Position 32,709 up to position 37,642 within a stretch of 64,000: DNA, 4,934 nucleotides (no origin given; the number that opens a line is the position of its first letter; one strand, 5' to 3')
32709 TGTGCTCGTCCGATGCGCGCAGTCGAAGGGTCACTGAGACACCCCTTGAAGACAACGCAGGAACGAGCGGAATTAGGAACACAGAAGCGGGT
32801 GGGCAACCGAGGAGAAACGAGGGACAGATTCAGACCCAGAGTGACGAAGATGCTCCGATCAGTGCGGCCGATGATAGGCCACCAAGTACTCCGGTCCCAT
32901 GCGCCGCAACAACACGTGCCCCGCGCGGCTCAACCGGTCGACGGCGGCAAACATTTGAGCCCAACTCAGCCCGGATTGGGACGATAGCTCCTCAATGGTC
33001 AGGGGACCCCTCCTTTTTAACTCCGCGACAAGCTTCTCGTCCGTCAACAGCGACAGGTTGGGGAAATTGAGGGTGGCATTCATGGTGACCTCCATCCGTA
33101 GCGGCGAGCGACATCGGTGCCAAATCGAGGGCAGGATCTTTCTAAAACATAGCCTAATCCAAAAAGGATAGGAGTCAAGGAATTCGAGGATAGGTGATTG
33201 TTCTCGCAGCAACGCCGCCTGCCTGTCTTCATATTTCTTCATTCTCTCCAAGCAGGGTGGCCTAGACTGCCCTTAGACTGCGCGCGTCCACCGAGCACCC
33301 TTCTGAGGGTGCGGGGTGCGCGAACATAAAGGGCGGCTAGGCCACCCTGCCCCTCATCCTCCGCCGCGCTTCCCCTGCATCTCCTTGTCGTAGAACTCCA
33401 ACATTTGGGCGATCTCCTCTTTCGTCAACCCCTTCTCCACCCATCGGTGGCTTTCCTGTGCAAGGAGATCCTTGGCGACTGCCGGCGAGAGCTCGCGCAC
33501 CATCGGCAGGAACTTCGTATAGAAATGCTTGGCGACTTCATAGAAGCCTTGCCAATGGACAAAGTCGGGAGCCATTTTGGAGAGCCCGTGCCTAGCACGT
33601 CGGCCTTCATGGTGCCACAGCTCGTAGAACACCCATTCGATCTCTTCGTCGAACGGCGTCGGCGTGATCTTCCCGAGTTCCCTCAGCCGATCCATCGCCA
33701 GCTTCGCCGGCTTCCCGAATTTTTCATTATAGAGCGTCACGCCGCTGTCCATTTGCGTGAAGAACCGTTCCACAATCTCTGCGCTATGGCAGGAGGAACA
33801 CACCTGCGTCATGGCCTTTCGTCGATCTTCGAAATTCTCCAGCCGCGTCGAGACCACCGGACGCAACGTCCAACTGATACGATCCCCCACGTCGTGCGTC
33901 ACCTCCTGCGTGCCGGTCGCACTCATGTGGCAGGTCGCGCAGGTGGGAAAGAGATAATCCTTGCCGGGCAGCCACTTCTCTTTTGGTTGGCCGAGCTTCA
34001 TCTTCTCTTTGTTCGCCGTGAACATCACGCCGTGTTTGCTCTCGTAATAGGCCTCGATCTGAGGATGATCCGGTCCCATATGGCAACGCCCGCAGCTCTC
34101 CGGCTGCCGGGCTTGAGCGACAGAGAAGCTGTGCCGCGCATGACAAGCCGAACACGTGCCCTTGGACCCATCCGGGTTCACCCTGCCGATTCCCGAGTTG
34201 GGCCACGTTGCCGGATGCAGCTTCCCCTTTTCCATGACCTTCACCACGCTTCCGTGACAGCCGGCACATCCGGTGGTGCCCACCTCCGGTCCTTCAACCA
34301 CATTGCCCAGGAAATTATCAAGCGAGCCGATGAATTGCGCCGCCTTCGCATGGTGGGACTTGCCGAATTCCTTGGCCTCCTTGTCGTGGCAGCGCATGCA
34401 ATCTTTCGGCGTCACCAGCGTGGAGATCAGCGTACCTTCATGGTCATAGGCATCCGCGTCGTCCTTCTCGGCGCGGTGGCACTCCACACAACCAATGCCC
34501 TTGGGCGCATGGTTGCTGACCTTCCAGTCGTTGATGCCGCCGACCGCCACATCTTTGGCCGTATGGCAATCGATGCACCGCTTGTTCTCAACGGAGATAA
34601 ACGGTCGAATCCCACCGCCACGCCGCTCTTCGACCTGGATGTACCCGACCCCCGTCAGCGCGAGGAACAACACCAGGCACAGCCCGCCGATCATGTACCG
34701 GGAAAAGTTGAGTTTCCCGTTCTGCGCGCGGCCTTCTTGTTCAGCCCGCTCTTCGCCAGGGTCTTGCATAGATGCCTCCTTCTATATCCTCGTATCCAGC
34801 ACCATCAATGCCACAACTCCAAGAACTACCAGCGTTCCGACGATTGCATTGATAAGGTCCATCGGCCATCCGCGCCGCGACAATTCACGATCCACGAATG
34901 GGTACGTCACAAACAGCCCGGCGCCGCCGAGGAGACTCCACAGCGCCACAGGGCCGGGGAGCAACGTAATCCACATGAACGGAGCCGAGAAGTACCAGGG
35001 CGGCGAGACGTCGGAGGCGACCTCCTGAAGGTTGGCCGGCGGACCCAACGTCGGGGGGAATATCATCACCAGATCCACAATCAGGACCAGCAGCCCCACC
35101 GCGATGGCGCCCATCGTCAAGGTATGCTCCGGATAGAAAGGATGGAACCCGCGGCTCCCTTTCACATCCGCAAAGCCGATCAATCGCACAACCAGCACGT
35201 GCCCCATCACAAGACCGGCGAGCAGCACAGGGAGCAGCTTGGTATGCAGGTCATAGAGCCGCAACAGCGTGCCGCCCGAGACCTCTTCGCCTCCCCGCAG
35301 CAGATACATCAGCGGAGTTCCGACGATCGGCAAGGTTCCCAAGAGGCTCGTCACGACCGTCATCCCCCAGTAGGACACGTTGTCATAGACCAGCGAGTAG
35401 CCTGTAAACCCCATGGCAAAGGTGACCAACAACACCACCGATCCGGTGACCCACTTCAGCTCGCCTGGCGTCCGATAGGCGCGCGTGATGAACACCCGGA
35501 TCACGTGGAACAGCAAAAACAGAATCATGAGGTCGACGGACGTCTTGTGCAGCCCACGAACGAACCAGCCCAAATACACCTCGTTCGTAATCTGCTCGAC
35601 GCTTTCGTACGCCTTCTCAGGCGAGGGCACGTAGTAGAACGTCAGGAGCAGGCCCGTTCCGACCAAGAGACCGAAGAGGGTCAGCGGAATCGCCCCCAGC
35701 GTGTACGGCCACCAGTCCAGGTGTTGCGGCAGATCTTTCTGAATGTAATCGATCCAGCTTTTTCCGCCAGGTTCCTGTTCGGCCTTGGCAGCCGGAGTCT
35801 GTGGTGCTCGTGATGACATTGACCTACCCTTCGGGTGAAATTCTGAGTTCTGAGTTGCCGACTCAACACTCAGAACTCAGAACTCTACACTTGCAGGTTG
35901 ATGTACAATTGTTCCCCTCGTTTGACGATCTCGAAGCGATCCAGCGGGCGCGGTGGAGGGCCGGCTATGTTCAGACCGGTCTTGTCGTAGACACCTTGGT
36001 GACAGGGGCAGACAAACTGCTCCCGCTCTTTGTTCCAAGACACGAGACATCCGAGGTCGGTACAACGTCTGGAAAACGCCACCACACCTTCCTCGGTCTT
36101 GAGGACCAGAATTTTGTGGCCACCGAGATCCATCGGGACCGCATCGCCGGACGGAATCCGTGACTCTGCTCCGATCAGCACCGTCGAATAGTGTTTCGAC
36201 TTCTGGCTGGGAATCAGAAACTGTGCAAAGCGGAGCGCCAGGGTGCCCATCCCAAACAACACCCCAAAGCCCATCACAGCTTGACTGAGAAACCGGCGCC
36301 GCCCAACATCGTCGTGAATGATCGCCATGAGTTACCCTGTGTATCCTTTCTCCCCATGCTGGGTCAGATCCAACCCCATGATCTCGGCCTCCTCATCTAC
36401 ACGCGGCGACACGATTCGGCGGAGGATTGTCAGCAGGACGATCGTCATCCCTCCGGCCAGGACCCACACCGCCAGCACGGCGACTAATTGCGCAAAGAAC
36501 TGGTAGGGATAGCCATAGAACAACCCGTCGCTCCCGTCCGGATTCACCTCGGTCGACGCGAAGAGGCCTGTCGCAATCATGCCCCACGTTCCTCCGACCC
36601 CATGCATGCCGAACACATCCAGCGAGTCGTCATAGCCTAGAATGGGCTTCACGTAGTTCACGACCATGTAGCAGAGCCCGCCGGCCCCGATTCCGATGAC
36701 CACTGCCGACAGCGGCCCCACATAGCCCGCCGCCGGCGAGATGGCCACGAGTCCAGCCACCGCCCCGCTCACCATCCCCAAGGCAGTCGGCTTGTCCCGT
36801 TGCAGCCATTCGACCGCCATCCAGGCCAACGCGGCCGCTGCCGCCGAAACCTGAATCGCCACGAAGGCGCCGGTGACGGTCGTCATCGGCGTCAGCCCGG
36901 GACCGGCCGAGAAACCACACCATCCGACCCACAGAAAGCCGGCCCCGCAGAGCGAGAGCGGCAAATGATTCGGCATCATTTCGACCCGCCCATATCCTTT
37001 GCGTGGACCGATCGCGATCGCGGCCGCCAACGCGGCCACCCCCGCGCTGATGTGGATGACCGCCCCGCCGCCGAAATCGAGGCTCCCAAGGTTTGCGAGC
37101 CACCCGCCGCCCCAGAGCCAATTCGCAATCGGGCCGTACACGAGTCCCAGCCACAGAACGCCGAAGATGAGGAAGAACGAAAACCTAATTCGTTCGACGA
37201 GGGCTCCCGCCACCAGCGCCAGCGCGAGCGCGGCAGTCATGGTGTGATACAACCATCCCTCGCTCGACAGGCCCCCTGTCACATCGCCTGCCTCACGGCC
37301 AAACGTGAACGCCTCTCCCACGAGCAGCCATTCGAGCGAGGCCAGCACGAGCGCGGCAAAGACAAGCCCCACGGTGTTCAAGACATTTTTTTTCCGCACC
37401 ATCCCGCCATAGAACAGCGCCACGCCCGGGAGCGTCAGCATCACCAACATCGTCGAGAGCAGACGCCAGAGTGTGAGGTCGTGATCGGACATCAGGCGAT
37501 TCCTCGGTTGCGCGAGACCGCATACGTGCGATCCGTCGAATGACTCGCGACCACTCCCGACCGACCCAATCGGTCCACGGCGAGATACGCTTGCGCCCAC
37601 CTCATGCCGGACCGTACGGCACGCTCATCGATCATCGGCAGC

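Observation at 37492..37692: Small conserved protein translationally wedged between two amt genes, with a paralog after the octaheme cytochrome gene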

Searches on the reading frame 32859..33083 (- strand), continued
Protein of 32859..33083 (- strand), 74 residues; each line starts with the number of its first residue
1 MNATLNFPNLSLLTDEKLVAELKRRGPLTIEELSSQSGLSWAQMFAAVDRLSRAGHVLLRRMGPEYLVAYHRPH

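Call 71: search_solved_structures(query=A4, max_evalue=1, show_alignments=2)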
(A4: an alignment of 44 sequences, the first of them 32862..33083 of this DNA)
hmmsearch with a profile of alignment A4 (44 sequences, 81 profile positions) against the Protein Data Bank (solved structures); distinct sequences matched with E-value up to 1: 18.
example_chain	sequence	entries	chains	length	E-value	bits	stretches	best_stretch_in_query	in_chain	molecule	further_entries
9e78_3m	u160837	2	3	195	0.0061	19.2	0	41-76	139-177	ArcMAP3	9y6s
2vbw_A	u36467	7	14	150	0.018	17.7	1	1-54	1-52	TRANSCRIPTIONAL REGULATORY PROTEIN | PROBABLE TRANSCRIPTIONAL REGULATORY PROTEIN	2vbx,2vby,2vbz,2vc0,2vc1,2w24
2w25_A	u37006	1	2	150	0.018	17.7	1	1-54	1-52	PROBABLE TRANSCRIPTIONAL REGULATORY PROTEIN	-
2w29_A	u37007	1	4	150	0.019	17.6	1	1-54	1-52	PROBABLE TRANSCRIPTIONAL REGULATORY PROTEIN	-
2qz8_A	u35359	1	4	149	0.02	17.6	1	7-54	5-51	Probable transcriptional regulatory protein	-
2ivm_A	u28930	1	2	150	0.049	16.3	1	1-54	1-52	TRANSCRIPTIONAL REGULATORY PROTEIN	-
2l4a_A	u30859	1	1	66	0.24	14.1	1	7-53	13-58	Leucine responsive regulatory protein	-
7ooc_S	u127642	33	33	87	0.31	13.8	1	40-61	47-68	30S ribosomal protein S20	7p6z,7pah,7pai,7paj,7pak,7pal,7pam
6x6f_A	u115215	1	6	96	0.47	13.2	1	42-64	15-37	Pf6r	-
1wcn_A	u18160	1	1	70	0.55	12.9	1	8-31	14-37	TRANSCRIPTION ELONGATION PROTEIN NUSA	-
6ib8_C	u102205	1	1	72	0.57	12.9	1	8-31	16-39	Transcription termination/antitermination protein NusA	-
2jzb_B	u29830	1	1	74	0.62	12.8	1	8-31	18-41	Transcription elongation protein nusA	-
6flq_F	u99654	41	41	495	0.67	12.7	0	8-31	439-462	Transcription termination/antitermination protein NusA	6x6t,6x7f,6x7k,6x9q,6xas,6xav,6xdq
5ms0_M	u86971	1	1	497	0.67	12.7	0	8-31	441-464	Transcription termination/antitermination protein NusA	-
6z9p_A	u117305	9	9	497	0.68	12.7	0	8-31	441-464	Transcription termination/antitermination protein NusA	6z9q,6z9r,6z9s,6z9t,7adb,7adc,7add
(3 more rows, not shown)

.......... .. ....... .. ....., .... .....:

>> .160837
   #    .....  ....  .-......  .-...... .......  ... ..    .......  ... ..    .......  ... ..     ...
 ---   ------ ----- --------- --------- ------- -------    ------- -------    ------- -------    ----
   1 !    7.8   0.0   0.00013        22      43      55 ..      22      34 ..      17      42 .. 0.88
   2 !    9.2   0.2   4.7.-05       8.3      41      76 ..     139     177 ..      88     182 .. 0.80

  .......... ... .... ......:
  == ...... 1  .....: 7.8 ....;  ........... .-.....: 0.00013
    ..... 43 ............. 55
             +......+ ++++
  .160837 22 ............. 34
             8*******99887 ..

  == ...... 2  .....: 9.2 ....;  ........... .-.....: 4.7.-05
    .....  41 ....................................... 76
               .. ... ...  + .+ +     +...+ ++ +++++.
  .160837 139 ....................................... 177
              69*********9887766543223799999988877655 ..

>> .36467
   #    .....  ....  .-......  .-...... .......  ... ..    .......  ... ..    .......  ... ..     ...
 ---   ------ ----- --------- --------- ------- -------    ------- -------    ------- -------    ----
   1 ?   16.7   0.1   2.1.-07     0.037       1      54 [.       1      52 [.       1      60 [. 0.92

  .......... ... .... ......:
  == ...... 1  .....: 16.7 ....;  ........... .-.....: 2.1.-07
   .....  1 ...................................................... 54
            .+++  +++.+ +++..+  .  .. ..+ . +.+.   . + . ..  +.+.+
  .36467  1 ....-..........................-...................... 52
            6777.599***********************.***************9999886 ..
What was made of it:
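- A family profile matches Lrp/AsnC HTH domains in the PDB at E 0.018 (call 71).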

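Call 82: find_encoding_contigs(protein=P0025, flank=5000, max_places=1)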
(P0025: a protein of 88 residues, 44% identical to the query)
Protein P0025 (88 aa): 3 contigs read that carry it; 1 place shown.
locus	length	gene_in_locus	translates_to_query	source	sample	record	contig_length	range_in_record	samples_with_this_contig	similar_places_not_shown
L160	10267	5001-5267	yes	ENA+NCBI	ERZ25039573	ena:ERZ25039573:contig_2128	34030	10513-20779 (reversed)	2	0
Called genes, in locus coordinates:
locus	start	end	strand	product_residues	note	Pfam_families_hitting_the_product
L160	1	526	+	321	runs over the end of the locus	PF01339:CheB_methylest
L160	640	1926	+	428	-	PF08448:PAS_4 (faint), PF13426:PAS_9 (faint), PF08447:PAS_3, PF13188:PAS_8 (weak)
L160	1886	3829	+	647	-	PF00989:PAS (weak), PF08448:PAS_4, PF13426:PAS_9, PF00989:PAS, PF08447:PAS_3, PF13426:PAS_9, PF07730:HisKA_3, PF02518:HATPase_c, +6 more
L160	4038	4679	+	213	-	PF00072:Response_reg, PF00196:GerE, PF04545:Sigma70_r4 (weak)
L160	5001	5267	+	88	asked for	-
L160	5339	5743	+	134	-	-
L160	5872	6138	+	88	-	-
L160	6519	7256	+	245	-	-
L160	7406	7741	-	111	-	PF02694:UPF0060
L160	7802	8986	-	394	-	PF00083:Sugar_tr, PF07690:MFS_1, PF00083:Sugar_tr (weak), PF07690:MFS_1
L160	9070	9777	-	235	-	PF00999:Na_H_Exchanger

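Call 83: find_encoding_contigs(protein=P0041, flank=5000, max_places=1)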
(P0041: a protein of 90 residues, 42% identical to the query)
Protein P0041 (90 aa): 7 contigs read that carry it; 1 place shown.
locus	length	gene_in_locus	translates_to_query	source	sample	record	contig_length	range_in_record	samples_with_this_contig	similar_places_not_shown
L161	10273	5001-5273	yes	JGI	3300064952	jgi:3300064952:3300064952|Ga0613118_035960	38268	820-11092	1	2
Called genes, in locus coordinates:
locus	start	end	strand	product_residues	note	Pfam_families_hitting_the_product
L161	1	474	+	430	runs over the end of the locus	?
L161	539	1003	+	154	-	PF00072:Response_reg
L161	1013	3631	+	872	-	PF00072:Response_reg, PF08448:PAS_4, PF00989:PAS, PF08448:PAS_4, PF13426:PAS_9, PF08448:PAS_4, PF13426:PAS_9, PF00989:PAS, +6 more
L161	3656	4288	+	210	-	PF00072:Response_reg, PF00196:GerE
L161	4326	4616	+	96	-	PF05635:23S_rRNA_IVP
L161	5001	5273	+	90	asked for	-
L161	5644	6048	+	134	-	PF00072:Response_reg (weak)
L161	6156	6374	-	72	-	-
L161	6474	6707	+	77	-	-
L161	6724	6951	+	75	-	PF11154:DUF2934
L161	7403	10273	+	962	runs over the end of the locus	PF01590:GAF, PF13185:GAF_2 (weak), PF01590:GAF, PF01590:GAF, PF00158:Sigma54_activat, PF14532:Sigma54_activ_2, PF25601:AAA_lid_14, PF02954:HTH_8, +6 more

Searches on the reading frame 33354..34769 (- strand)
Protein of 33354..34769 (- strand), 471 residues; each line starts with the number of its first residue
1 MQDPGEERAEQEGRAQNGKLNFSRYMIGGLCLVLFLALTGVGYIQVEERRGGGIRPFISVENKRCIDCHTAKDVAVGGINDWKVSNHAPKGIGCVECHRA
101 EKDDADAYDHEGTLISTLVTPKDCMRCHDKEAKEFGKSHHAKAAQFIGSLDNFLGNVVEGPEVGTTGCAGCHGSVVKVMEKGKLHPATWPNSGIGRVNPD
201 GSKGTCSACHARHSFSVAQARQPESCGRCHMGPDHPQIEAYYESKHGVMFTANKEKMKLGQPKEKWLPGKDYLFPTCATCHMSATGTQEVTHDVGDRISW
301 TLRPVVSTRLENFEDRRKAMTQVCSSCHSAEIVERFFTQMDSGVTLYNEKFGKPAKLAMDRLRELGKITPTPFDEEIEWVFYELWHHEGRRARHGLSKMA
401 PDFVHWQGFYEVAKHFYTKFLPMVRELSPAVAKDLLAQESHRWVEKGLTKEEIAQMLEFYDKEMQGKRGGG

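Call 7: search_protein_families(library=pfam, proteins=[window:33354-34769:-], max_evalue=0.01)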
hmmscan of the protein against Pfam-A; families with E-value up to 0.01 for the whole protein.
window:33354-34769:- (471 aa): 7 families
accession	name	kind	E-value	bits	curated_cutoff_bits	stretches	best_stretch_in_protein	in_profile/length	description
PF13447.11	Multi-haem_cyto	-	7.4e-32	111.1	21.9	1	204-366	96-259/269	Seven times multi-haem cytochrome CxxCH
PF22113.1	Mtrc-MtrF_II-IV_dom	-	5.6e-12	46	30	2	203-342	6-140/176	Outer membrane cytochrome MtrC/MtrF-like, domains II/IV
PF13435.11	Cytochrome_C554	-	2.1e-11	45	20.8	1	60-98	46-83/84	Cytochrome c554 and c-prime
PF14522.11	Cytochrome_C7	-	2.1e-10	40.7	24.8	3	165-230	13-66/67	Cytochrome c7 and related cytochrome c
PF14537.11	Cytochrom_c3_2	-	2.9e-08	34.5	25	1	123-230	8-78/79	Cytochrome c3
PF09699.15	Paired_CXXCH_1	-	1.8e-06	28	20.6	0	203-231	6-37/41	Doubled CXXCH motif (Paired_CXXCH_1)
PF02085.21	Cytochrom_CIII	-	0.0017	19.1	22.9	0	62-128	46-101/101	Class III cytochrome C family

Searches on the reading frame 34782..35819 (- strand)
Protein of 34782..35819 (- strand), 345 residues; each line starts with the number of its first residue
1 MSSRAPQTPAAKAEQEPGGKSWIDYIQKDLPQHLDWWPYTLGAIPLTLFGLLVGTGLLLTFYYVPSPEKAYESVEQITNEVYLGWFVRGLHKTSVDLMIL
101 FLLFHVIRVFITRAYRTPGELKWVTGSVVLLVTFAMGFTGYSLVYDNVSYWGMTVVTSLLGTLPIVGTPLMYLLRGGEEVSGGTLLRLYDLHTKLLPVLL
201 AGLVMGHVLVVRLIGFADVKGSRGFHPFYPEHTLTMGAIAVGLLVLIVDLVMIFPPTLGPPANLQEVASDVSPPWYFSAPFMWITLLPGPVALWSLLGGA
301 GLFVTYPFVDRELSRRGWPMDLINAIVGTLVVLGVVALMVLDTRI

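Call 7: search_protein_families(library=pfam, proteins=[window:34782-35819:-], max_evalue=0.01)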
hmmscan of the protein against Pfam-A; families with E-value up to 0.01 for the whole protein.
window:34782-35819:- (345 aa): 3 families
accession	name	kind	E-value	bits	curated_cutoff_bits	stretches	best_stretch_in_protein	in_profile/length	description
PF00033.24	Cytochrome_B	-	5.4e-48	163.8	27.2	1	28-213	4-187/189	Cytochrome b/b6/petB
PF13631.11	Cytochrom_B_N_2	-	6.4e-32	111.3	27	1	97-260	2-168/169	Cytochrome b(N-terminal)/b6/petB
PF14358.11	DUF4405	-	0.00028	21.8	26.7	1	46-107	7-63/66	Domain of unknown function (DUF4405)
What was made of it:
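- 34782..35819 (-): cytochrome b subunit gene. Pfam Cytochrome_B 5.4e-48 (call 7).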

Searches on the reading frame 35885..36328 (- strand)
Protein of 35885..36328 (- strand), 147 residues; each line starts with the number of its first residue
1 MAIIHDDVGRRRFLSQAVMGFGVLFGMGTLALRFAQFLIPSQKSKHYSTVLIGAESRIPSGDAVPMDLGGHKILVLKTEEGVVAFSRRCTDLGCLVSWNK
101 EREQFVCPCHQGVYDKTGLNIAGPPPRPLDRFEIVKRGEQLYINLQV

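Call 7: search_protein_families(library=pfam, proteins=[window:35885-36328:-], max_evalue=0.01)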
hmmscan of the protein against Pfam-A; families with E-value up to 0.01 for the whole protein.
window:35885-36328:- (147 aa): 1 family
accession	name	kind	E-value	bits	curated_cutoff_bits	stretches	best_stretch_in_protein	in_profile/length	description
PF00355.32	Rieske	-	3.3e-12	46.6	20.3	1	50-132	3-87/88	Rieske [2Fe-2S] domain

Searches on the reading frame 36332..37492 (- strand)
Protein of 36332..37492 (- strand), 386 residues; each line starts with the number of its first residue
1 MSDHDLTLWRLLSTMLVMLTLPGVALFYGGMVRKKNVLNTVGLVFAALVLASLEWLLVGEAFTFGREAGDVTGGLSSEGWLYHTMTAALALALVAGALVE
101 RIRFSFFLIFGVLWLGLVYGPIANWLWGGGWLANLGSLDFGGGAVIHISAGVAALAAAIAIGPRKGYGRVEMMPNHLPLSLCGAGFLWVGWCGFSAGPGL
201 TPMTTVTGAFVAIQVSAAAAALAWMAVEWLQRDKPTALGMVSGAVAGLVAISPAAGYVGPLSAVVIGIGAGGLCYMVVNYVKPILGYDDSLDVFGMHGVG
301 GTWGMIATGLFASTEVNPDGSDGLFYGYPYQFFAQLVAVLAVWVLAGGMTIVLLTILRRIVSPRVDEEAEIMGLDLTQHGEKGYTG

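Call 7: search_protein_families(library=pfam, proteins=[window:36332-37492:-], max_evalue=0.01)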
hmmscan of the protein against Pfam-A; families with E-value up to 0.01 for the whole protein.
window:36332-37492:- (386 aa): 1 family
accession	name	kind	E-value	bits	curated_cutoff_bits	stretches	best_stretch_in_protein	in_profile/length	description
PF00909.26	Ammonium_transp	-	1.4e-100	337.3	23.2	1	9-384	2-399/399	Ammonium Transporter Family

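Call 65: find_related_loci(query=window:36335-37492:-, collection=metagenome_contigs, flank=2500)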
Query window:36335-37492:- (386 aa) in metagenome_contigs; peptide patterns used: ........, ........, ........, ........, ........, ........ (x = any residue, [..] = any of these).
600 stretches matched a pattern (row limit reached: there are more); 595 encode a relative of the query (tblastn E <= 1e-3); the best 80 are kept; 80 distinct loci.
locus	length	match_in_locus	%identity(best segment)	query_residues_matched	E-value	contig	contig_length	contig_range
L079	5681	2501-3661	70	1-386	1e-166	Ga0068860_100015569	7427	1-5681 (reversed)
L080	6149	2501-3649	70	4-386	3e-161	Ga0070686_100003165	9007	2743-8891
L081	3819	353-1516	69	1-385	8e-162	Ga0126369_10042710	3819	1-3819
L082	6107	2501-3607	69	21-386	3e-149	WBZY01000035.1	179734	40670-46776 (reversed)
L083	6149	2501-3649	71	5-385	5e-147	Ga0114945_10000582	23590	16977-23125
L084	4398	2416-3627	51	3-384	5e-123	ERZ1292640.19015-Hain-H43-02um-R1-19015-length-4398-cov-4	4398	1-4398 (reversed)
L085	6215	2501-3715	51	3-385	1e-120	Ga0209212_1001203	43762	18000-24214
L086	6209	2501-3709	49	3-384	6e-117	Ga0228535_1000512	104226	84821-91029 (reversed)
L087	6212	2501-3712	48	3-384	2e-111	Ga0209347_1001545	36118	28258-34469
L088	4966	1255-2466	50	3-385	2e-110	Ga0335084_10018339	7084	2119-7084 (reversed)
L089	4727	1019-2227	47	3-384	6e-110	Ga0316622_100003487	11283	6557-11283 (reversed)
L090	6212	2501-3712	47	3-385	5e-109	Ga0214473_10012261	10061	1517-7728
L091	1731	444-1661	45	1-385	2e-116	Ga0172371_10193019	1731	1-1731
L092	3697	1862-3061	45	7-385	2e-109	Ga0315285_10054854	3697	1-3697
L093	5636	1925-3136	48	3-384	2e-107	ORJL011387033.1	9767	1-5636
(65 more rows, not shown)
